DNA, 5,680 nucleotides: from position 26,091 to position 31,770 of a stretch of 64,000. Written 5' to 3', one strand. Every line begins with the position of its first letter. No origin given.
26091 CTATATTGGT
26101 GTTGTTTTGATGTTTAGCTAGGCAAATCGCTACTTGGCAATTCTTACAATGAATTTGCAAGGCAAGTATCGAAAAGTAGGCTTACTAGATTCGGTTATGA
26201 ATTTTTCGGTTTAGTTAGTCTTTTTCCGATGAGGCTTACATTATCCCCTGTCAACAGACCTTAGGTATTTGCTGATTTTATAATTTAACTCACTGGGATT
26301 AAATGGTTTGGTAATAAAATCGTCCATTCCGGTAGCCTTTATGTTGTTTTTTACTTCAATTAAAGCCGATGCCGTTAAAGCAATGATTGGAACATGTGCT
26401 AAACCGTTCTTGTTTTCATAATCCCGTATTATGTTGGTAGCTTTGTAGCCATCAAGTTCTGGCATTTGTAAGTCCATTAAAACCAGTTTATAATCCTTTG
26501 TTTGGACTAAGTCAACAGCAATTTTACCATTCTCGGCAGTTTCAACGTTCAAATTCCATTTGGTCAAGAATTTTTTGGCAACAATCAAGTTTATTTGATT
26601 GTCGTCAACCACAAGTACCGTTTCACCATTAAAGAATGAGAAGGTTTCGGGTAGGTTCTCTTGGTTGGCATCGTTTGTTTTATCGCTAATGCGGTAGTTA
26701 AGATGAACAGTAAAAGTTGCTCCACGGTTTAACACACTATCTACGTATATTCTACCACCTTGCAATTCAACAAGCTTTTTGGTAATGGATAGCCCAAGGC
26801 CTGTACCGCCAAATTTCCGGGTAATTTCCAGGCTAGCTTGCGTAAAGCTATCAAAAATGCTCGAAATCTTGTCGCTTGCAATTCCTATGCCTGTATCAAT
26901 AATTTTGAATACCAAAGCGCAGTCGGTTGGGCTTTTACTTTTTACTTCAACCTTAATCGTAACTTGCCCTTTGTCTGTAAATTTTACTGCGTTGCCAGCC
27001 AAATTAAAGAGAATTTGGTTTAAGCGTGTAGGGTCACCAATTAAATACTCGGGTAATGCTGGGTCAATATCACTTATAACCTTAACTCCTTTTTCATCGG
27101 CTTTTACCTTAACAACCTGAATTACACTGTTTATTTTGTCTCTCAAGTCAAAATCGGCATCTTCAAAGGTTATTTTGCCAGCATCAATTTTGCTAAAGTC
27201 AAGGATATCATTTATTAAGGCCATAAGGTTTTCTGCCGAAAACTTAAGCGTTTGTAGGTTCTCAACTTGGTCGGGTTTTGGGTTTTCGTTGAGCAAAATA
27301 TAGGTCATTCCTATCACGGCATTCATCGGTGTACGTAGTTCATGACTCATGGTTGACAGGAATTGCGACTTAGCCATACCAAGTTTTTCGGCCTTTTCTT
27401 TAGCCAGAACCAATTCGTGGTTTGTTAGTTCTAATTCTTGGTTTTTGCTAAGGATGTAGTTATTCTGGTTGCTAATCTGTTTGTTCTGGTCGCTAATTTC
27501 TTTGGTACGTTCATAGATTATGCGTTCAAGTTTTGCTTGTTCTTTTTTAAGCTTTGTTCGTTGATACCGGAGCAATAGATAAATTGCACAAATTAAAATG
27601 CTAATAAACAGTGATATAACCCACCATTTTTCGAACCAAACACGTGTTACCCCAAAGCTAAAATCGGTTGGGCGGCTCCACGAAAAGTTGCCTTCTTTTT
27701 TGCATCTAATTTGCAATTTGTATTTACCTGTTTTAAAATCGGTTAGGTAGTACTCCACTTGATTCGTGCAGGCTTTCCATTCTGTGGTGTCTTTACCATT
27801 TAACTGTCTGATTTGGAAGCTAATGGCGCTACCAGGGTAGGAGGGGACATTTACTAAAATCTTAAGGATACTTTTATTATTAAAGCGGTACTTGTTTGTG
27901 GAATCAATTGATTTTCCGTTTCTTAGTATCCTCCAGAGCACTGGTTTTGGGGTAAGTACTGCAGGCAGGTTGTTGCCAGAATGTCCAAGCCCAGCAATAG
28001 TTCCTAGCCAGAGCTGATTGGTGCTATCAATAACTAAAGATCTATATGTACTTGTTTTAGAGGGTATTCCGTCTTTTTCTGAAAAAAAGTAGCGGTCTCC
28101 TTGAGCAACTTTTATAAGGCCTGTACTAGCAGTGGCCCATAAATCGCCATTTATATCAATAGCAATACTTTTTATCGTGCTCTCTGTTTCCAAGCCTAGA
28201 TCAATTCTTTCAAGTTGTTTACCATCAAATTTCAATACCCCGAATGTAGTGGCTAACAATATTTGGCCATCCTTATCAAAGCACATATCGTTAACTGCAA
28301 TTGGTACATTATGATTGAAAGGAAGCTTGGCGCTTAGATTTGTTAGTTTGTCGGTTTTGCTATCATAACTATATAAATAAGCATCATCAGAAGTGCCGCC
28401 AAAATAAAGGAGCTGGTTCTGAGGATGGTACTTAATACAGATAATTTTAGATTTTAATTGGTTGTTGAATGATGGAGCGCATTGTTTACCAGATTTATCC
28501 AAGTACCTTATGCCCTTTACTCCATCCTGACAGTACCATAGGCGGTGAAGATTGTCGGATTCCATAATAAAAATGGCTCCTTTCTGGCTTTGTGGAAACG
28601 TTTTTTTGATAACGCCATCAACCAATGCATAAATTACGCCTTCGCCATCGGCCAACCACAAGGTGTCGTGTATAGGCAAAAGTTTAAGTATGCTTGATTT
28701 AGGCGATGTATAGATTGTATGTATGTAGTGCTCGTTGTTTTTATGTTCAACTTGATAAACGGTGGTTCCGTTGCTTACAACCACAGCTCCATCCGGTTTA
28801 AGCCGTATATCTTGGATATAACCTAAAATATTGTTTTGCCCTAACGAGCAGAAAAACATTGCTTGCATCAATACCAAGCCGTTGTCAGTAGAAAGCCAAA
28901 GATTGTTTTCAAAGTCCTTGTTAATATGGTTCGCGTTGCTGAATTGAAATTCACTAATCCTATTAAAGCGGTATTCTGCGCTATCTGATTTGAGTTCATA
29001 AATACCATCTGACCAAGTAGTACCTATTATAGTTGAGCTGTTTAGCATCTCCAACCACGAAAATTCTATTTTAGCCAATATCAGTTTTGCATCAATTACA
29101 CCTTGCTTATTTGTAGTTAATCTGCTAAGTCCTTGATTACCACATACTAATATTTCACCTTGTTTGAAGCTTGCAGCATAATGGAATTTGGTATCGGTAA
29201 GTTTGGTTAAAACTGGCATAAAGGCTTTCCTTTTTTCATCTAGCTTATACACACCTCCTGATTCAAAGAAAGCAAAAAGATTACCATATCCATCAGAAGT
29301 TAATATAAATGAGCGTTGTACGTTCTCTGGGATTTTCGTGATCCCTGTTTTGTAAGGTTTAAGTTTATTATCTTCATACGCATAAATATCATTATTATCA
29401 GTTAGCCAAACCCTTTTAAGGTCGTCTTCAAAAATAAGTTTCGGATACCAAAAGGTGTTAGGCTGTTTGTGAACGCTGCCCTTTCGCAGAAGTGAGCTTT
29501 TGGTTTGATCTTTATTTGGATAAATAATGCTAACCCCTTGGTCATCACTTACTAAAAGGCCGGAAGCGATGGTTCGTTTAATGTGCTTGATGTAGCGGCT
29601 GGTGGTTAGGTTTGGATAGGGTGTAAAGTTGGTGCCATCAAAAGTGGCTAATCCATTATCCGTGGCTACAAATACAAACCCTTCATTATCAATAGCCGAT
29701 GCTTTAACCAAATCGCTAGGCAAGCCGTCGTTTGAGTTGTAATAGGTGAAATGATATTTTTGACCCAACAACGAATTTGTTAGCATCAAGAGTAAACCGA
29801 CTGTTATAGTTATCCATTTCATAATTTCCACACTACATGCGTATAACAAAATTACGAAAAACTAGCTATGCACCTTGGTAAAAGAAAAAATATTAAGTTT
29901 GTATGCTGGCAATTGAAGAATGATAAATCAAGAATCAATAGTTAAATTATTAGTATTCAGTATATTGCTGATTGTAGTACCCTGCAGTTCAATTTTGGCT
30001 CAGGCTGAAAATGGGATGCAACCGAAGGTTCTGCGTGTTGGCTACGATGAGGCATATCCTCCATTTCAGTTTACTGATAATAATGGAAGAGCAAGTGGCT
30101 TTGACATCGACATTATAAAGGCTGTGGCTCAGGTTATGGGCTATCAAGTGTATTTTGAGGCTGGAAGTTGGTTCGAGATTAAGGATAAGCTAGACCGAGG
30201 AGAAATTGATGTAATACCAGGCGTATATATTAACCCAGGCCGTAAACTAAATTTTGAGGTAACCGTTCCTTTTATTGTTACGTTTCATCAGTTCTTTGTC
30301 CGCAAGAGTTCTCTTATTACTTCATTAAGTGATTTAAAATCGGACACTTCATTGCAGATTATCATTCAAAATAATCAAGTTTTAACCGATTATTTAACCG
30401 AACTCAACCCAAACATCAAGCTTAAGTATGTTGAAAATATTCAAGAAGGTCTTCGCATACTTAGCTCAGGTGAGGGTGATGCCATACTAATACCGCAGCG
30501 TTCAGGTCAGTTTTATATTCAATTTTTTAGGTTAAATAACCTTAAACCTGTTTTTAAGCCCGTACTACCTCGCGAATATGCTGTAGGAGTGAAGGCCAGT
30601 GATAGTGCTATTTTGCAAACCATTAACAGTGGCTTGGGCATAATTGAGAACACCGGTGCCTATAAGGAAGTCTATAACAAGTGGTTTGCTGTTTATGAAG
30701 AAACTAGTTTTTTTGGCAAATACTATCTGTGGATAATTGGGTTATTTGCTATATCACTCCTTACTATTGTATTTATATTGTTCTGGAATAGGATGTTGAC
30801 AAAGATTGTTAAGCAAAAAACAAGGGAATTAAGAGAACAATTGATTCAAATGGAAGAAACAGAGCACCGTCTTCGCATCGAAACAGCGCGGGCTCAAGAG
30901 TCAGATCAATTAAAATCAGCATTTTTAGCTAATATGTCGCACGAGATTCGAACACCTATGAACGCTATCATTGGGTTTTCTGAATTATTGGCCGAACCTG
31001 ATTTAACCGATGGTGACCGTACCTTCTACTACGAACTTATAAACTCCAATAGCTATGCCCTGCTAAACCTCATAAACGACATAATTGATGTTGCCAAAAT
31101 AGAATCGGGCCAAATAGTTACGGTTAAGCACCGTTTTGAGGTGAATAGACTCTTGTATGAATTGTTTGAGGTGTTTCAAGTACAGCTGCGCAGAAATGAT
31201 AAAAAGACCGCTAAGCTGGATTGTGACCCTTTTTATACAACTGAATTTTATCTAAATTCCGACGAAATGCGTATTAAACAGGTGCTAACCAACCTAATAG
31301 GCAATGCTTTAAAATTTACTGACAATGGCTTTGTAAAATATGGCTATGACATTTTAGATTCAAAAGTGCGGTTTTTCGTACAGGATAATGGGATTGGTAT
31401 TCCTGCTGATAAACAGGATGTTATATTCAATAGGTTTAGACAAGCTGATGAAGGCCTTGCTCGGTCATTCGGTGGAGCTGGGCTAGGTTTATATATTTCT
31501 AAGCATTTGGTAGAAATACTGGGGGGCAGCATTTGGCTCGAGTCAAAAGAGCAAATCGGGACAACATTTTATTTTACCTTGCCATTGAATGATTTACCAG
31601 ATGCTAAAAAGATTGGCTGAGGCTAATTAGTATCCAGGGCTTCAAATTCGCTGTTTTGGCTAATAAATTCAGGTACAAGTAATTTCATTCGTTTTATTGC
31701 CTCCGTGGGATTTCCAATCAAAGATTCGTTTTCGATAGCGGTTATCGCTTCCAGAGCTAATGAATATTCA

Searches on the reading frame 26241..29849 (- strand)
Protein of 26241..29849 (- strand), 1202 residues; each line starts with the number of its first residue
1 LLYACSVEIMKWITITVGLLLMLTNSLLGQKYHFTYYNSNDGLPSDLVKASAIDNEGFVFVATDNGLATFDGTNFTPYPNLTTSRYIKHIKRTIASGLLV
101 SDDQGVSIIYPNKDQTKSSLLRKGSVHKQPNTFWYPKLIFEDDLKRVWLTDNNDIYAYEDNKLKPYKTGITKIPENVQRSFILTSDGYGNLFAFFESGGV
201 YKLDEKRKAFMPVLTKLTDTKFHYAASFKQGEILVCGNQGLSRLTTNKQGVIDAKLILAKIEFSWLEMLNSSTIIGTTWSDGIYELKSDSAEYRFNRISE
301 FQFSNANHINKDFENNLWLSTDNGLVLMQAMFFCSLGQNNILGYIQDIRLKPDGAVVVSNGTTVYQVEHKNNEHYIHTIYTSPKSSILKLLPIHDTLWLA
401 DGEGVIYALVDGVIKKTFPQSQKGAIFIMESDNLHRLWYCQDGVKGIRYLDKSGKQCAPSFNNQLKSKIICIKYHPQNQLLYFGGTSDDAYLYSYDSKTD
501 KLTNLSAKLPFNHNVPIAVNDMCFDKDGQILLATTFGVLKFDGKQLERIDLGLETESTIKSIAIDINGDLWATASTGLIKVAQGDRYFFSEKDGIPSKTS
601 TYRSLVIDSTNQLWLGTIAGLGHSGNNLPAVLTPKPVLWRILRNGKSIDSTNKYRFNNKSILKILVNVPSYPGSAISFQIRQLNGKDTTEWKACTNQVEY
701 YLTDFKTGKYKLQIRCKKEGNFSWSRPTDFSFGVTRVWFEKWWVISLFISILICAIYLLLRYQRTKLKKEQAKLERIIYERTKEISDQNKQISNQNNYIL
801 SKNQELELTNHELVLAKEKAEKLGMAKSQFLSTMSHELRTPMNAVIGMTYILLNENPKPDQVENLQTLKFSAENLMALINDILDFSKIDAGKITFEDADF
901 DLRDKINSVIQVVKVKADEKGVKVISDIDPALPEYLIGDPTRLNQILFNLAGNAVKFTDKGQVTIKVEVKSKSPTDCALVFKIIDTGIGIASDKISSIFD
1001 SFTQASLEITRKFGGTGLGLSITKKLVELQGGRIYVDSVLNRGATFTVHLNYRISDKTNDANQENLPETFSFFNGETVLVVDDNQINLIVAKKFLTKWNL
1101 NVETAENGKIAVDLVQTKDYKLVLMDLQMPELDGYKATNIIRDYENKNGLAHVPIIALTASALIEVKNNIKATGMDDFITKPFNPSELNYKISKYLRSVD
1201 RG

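Call 10: search_protein_families(library=pfam, proteins=[window:26241-29849:-], max_evalue=0.001)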
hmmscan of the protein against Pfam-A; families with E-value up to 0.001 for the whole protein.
window:26241-29849:- (1202 aa): 6 families
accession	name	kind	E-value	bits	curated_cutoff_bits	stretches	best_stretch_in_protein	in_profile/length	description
PF02518.31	HATPase_c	-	1e-26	94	26.4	1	938-1052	1-109/111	Histidine kinase-, DNA gyrase B-, and HSP90-like ATPase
PF00072.30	Response_reg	-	2.9e-25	89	30.2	1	1078-1191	1-109/111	Response regulator receiver domain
PF00512.31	HisKA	-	2.6e-18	66.2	26.9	1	826-891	1-66/66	His Kinase A (phospho-acceptor) domain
PF07494.17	Reg_prop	-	2.1e-10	39.9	20.4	0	600-617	5-22/24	Two component regulator propeller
PF24796.1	WDR55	-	8.6e-05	22.1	200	1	465-534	6-71/296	WDR55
PF25174.1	Beta-prop_THOC3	-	0.00028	20.4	305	1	451-576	75-191/272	THOC3 beta-propeller domain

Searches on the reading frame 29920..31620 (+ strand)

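Call 9: search_protein_families(library=ncbifam, proteins=[window:29920-31620:+], max_evalue=1e-30)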
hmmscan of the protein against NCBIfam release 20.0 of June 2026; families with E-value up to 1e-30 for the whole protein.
window:29920-31620:+ (566 aa): 21 families
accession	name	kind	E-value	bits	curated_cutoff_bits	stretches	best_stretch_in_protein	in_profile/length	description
TIGR02956.1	TMAO_torS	equivalog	8e-70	236.1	676.5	1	292-558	424-684/967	TMAO reductase system sensor histidine kinase/response regulator TorS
NF008318.0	PRK11107.1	equivalog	1e-64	219.1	890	1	295-557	256-519/920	two-component sensor histidine kinase BarA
NF041947.1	LuxQ_Vibrio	equivalog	2.7e-55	187.7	1200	1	310-559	450-699/843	quorum-sensing autoinducer 2 sensor kinase/phosphatase LuxQ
NF046044.1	PnpS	equivalog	9.2e-54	182.9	400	1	324-555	162-390/390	two-component system histidine kinase PnpS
NF045901.1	HisKinLetSLeg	equivalog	6.2e-51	173.4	1650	1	293-559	254-521/906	two-component system sensor histidine kinase LetS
NF038297.2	hybrid_HK_HrmK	equivalog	1.2e-50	172.8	725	1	291-559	192-460/607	hybrid histidine kinase/response regulator HrmK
NF011874.0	PRK15347.1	equivalog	5.3e-49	167.1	852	1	290-562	360-620/921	two component system sensor kinase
NF047874.1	MASE3_PAS_HK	subfamily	1.3e-48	166.3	560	1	314-561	380-630/655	MASE3 domain-containing sensor histidine kinase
NF033092.0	HK_WalK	equivalog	4.1e-47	161.1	725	1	326-556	366-594/594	cell wall metabolism sensor histidine kinase WalK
NF007420.1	PRK09959.1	equivalog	1.7e-46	158.4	1995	1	314-557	694-937/1197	acid-sensing system histidine kinase EvgS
NF008302.0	PRK11091.1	equivalog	1e-43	149.6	838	1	326-557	277-506/779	aerobic respiration two-component sensor histidine kinase ArcB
NF008099.0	PRK10841.1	equivalog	1.5e-43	148.7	920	1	311-557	452-691/949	two-component system sensor histidine kinase RcsC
NF008543.0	PRK11466.1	equivalog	1.7e-42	145.4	982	1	292-557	411-663/914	TMAO reductase system sensor histidine kinase/response regulator TorS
NF047465.1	hybrid_HK_LvrA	exception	2.2e-42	145.1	1200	1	304-557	177-423/819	hybrid histidine kinase/response regulator LvrA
TIGR02966.1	phoR_proteo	equivalog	7.6e-41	140.2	334.2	1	299-553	80-332/333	phosphate regulon sensor histidine kinase PhoR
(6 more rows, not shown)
